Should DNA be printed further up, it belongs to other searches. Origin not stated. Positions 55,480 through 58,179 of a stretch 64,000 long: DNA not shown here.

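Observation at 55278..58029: Membrane-anchored AAA+ ATPase co-transcribed with a Nif11-type leader peptide: candidate undescribed peptide-handling module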

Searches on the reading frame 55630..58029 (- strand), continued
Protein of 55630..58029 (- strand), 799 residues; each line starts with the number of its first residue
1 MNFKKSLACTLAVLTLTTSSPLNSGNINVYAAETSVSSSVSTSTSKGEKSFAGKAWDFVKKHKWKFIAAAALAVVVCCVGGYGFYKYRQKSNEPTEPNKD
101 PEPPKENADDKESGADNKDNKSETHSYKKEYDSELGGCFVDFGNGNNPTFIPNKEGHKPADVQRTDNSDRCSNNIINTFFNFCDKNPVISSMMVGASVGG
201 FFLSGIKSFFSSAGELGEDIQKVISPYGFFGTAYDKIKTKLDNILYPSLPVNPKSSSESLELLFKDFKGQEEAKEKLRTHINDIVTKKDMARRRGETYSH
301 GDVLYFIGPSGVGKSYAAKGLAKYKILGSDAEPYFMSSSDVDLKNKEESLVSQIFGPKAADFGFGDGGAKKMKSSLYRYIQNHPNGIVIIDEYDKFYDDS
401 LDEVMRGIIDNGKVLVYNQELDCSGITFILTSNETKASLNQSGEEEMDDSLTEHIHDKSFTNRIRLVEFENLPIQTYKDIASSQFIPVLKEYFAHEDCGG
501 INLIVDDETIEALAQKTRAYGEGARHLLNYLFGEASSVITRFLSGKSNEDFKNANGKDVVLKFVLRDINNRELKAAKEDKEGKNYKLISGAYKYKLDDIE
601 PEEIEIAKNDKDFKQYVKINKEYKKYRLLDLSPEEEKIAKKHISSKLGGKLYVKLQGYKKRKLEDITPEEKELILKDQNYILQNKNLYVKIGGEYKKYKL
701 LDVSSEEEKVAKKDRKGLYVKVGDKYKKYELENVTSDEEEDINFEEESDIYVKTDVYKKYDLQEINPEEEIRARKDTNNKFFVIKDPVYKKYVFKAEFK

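Call 25: find_encoding_contigs(protein=P0040, flank=10000, max_places=3)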
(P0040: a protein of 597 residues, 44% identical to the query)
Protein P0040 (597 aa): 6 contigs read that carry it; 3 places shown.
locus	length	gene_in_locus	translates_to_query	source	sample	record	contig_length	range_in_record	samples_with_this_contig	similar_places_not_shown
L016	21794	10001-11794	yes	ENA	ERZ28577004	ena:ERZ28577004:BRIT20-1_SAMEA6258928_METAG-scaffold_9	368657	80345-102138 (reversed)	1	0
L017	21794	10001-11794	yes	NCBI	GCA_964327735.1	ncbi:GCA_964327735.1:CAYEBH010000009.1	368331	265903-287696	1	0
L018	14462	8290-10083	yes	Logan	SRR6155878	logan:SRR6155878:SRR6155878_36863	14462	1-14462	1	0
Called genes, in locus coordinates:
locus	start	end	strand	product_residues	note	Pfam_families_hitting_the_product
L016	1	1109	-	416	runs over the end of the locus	PF04466:Terminase_3, PF03237:Terminase_6N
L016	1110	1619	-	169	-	PF03592:Terminase_2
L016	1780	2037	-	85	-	-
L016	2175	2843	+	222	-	PF09560:Spore_YunB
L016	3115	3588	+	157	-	PF03449:GreA_GreB_N, PF01272:GreA_GreB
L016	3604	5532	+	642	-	PF01336:tRNA_anti-codon, PF00152:tRNA-synt_2, PF01588:tRNA_bind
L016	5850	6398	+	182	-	PF03483:B3_4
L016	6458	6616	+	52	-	-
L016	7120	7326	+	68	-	-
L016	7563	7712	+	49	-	-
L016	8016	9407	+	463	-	PF01938:TRAM, PF09445:Methyltransf_15 (faint), PF05958:tRNA_U5-meth_tr, PF02475:TRM5-TYW2_MTfase (weak), PF05175:MTS, PF03602:Cons_hypoth95 (weak), PF13847:Methyltransf_31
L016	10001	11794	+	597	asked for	PF00004:AAA, PF07724:AAA_2 (faint)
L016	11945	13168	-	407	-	PF00579:tRNA-synt_1b, PF22421:SYY_C-terminal, PF01479:S4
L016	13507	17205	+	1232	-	PF04563:RNA_pol_Rpb2_1, PF04561:RNA_pol_Rpb2_2, PF04565:RNA_pol_Rpb2_3, PF10385:RNA_pol_Rpb2_45, PF00562:RNA_pol_Rpb2_6, PF04560:RNA_pol_Rpb2_7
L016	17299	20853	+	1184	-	PF04997:RNA_pol_Rpb1_1, PF00623:RNA_pol_Rpb1_2, PF04983:RNA_pol_Rpb1_3, PF05000:RNA_pol_Rpb1_4, PF04998:RNA_pol_Rpb1_5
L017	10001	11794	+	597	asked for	PF00004:AAA, PF07724:AAA_2 (faint)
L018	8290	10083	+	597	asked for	PF00004:AAA, PF07724:AAA_2 (faint)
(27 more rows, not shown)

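Call 50: predict_structure(alignment_id=A2)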
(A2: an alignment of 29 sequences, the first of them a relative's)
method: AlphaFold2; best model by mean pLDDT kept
length: 799 residues; sequences in the alignment: 29
mean_pLDDT: 66.3   pTM: 0.51
mean pLDDT of the five models: 66.3, 63.7, 62.3, 61.1, 60.2
residues with pLDDT >= 90: 153; 70-90: 222; 50-70: 212; < 50: 212
segments of 3 or more residues with pLDDT < 50: 1-3, 18-49, 91-176, 190-223, 365-372, 596-613, 617-620, 645-649, 746-749, 779-786
pLDDT, mean of each block of 10 residues (from residue 1): 51 51 30 30 40 67 63 67 62 39 34 31 29 28 29 31 33 48 54 41 38 40 50 66 64 91 93 96 94 90 95 94 87 89 89 86 50 74 90 92 95 90 95 84 55 83 94 91 90 87 90 82 81 82 67 81 83 76 62 53 44 49 58 73 52 58 62 59 59 72 85 67 79 79 53 62 64 57 50 79
secondary structure, 60 per line:
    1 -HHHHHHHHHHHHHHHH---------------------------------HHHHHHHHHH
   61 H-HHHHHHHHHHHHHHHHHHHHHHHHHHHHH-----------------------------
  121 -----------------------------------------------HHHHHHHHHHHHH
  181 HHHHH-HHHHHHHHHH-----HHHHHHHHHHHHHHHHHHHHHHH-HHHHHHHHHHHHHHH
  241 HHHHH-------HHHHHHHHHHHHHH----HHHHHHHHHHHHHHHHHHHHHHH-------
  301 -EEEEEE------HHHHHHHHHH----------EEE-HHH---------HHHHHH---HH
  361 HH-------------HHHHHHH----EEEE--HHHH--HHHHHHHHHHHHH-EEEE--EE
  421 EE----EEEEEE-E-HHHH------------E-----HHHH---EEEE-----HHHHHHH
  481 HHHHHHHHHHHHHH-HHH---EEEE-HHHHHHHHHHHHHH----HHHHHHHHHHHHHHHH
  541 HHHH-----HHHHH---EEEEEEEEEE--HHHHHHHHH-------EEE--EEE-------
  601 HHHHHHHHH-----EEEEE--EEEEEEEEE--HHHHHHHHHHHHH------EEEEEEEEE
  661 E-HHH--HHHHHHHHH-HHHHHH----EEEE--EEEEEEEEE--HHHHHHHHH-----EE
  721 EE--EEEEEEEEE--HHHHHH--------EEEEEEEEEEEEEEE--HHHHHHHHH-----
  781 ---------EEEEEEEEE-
elements in order (helices of 4 or more, strands of 3 or more residues): H2-17 H51-61 H63-91 H168-185 H187-196 H202-224 H226-245 H253-266 H271-293 E302-307 H314-323 E334-336 H350-355 H359-362 H376-382 E387-390 H393-396 H399-411 E413-416 E419-422 E427-432 H436-439 H458-461 E465-468 H474-494 E502-505 H507-520 H525-544 H550-554 E558-567 H570-578 E586-588 E591-593 H601-609 E615-619 E622-630 H633-645 E652-661 H668-676 H678-683 E688-691 E694-702 H705-713 E719-722 E725-733 H736-741 E750-764 H767-775 E790-798

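Call 53: fold_search(model_id=the predicted structure, library=pdb)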
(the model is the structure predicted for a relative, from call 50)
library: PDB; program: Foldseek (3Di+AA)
matches with E <= 10: 1395; with E <= 0.001: 888
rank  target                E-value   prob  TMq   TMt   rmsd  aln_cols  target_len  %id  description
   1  9rai_b                3.4e-13  1.00  0.29  0.30  19.9       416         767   17  Structure of the S.aureus MecA/ClpC/ClpP degradation system (released 2025-09-10)
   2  9rai_c                5.6e-13  1.00  0.28  0.29  19.0       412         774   18  Structure of the S.aureus MecA/ClpC/ClpP degradation system (released 2025-09-10)
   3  9gi1_d                7.5e-13  1.00  0.27  0.36   6.5       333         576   20  Structure of the S.aureus MecA/ClpC/ClpP degradation system (released 2025-08-20)
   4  7uiy_A                7.9e-13  1.00  0.27  0.37   7.4       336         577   20  ClpAP complex bound to ClpS N-terminal extension, class IIIa (released 2022-10-26)
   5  9gi1_c                8.9e-13  1.00  0.27  0.35   6.5       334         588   21  Structure of the S.aureus MecA/ClpC/ClpP degradation system (released 2025-08-20)
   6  7xbk_E                8.9e-13  1.00  0.28  0.60   8.8       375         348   18  Structure and mechanism of a mitochondrial AAA+ disaggregase CLPB (released 2023-01-25)
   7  1r6b                  9.4e-13  1.00  0.26  0.30   7.5       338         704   21  High resolution crystal structure of ClpA (released 2004-08-24)
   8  4d2q_A                9.9e-13  1.00  0.28  0.28   5.7       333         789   20  Negative-stain electron microscopy of E. coli ClpB mutant E432A (BAP form bound to ClpP) (released 2014-06-04)
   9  7uiw_A                1.2e-12  1.00  0.28  0.39   7.0       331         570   20  ClpAP complex bound to ClpS N-terminal extension, class IIb (released 2022-11-09)
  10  9rai_f                1.2e-12  1.00  0.26  0.28  18.9       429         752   18  Structure of the S.aureus MecA/ClpC/ClpP degradation system (released 2025-09-10)
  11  7uiv_A                1.3e-12  1.00  0.26  0.36   7.9       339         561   20  ClpAP complex bound to ClpS N-terminal extension, class IIa (released 2022-11-09)
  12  9gi1_b                1.4e-12  1.00  0.27  0.36   6.7       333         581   20  Structure of the S.aureus MecA/ClpC/ClpP degradation system (released 2025-08-20)
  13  4d2x_A                1.5e-12  1.00  0.28  0.34   5.7       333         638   20  Negative-stain electron microscopy of E. coli ClpB of Y503D hyperactive mutant (BAP form bound to ClpP) (released 2014-06-04)
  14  9gi1_e                1.5e-12  1.00  0.28  0.37   7.1       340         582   19  Structure of the S.aureus MecA/ClpC/ClpP degradation system (released 2025-08-20)
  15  7xbk_B                1.7e-12  1.00  0.27  0.57   8.5       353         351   18  Structure and mechanism of a mitochondrial AAA+ disaggregase CLPB (released 2023-01-25)
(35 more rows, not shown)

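Call 54: search_solved_structures(query=A2, max_evalue=0.00001, show_alignments=2)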
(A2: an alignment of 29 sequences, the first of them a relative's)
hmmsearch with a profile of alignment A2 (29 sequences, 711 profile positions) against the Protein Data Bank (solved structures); distinct sequences matched with E-value up to 0.00001: 121 (the best 60 are shown).
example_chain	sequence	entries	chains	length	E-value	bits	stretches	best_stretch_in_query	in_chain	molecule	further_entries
5kne_A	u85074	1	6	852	4.9e-20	75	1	170-598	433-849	Heat shock protein 104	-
5vjh_A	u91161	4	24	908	6.7e-20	74.5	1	170-599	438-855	Heat shock protein 104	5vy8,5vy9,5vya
6n8t_A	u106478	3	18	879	7.1e-20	74.5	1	170-599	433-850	Heat shock protein 104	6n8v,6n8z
6em9_A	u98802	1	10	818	2.2e-19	72.9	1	244-625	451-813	ATP-dependent Clp protease ATP-binding subunit ClpC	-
6em8_A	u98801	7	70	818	3e-19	72.4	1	247-625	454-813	ATP-dependent Clp protease ATP-binding subunit ClpC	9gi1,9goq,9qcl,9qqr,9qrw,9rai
6ahf_A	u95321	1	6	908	3.8e-18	68.8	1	170-599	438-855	Heat shock protein 104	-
4d2q_A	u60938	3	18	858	2.6e-17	66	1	178-591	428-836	CLPB | CHAPERONE PROTEIN CLPB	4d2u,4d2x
6og3_E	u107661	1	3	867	4e-17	65.4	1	178-591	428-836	Hyperactive disaggregase ClpB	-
6oax_C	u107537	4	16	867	4.2e-17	65.3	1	178-591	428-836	Hyperactive disaggregase ClpB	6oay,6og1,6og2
5ofo_C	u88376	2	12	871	7.2e-17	64.5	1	178-591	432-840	Chaperone protein ClpB,ATP-dependent Clp protease ATP-binding subunit ClpA,Chaperone prote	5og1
7ttr_A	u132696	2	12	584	8.5e-16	61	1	300-472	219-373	Caseinolytic peptidase B protein homolog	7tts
6d00_1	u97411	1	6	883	1.1e-15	60.6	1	144-586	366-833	Calcarisporiella thermophila Hsp104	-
4ciu_A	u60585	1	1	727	1.2e-15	60.5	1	180-591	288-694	CHAPERONE PROTEIN CLPB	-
6rn2_A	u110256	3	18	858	1.4e-15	60.3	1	178-591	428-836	Chaperone protein ClpB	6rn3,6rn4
6qs4_A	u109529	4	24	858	2.1e-15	59.7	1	178-591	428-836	Chaperone protein ClpB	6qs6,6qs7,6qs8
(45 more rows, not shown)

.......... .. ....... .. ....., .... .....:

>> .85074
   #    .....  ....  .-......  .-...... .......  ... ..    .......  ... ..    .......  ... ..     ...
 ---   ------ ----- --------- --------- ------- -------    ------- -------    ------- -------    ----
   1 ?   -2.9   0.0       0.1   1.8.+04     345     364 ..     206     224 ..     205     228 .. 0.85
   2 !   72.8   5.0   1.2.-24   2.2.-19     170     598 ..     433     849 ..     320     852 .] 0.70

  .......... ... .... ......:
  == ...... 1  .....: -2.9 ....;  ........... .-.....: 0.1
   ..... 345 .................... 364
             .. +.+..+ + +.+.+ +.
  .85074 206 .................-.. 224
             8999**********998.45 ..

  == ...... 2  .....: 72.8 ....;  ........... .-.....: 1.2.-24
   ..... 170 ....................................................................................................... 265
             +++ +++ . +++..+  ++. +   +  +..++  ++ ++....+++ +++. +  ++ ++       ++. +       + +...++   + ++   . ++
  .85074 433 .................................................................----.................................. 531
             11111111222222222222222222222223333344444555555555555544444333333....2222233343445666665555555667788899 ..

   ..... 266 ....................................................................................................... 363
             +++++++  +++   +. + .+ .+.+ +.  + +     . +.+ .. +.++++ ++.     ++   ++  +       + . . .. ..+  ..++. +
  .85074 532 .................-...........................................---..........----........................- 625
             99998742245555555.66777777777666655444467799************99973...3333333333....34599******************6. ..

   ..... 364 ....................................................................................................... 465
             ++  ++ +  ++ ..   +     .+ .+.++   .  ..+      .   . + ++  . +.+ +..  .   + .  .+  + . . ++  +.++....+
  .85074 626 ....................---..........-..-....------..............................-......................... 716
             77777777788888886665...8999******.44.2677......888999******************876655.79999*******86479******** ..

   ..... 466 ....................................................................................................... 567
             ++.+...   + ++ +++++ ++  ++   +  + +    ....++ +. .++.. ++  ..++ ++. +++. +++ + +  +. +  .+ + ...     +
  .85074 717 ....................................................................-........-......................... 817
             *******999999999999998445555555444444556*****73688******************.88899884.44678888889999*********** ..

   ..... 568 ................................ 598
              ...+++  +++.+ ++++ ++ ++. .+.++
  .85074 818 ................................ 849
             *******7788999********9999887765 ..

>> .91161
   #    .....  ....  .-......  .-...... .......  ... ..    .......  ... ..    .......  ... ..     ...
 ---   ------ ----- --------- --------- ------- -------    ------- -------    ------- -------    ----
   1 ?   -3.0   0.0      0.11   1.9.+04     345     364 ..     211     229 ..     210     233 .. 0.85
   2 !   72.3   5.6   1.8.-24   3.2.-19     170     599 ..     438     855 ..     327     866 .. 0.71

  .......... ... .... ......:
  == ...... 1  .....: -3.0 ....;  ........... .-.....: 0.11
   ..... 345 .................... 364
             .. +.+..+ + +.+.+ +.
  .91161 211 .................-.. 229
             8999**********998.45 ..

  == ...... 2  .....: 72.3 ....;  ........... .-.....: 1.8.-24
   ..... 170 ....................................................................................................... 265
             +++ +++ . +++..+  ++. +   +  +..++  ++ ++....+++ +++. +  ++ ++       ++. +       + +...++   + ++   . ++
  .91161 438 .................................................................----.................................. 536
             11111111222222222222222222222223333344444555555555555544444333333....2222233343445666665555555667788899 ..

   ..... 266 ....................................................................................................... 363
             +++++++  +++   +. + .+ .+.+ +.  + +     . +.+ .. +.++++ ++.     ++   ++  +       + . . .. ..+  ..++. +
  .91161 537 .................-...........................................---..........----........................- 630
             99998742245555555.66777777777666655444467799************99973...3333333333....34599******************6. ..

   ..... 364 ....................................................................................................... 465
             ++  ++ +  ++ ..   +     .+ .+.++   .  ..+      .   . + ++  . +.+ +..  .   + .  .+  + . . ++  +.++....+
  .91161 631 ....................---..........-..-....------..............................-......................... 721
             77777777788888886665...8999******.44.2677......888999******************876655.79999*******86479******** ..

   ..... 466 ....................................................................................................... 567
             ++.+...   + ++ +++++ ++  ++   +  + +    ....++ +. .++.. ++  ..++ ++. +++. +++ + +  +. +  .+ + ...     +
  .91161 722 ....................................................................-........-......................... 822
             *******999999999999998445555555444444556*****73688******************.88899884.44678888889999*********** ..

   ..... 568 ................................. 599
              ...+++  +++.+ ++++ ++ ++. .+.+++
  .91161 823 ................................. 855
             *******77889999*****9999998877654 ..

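Call 62: find_encoding_contigs(protein=P0025, flank=10000, max_places=2)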
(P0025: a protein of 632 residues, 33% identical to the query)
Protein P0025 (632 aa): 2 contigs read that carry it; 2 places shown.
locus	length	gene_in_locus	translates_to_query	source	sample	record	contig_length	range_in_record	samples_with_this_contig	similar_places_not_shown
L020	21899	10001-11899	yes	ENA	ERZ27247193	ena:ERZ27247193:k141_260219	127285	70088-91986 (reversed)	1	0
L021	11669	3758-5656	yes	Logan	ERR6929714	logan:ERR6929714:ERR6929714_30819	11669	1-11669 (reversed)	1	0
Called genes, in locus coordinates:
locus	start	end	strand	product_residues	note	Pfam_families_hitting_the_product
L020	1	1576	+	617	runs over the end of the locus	PF01541:GIY-YIG, PF27096:UvrC_M, PF02151:UVR, PF22920:UvrC_RNaseH, PF08459:UvrC_RNaseH_dom, PF14520:HHH_5 (weak), PF12826:HHH_2 (weak)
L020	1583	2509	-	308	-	PF01479:S4, PF00849:PseudoU_synth_2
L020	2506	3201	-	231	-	PF04055:Radical_SAM (weak)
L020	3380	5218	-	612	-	PF13522:GATase_6, PF13537:GATase_7, PF00733:Asn_synthase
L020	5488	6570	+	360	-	-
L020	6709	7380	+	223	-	PF01764:Lipase_3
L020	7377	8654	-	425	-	PF01078:Mg_chelatase (faint), PF05496:RuvB_N, PF00158:Sigma54_activat (faint), PF13173:AAA_14 (weak), PF14532:Sigma54_activ_2, PF00004:AAA, PF16193:AAA_assoc_2, PF12002:MgsA_C, +1 more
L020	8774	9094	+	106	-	PF04973:NMN_transporter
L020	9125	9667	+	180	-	PF02677:QueH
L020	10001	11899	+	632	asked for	PF00004:AAA, PF07724:AAA_2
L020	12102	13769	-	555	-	PF01268:FTHFS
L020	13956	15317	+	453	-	-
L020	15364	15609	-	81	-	PF06135:IreB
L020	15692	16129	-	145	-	PF01220:DHquinase_II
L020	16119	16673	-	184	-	PF00702:Hydrolase, PF13419:HAD_2, PF13242:Hydrolase_like (weak)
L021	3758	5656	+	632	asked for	PF00004:AAA, PF07724:AAA_2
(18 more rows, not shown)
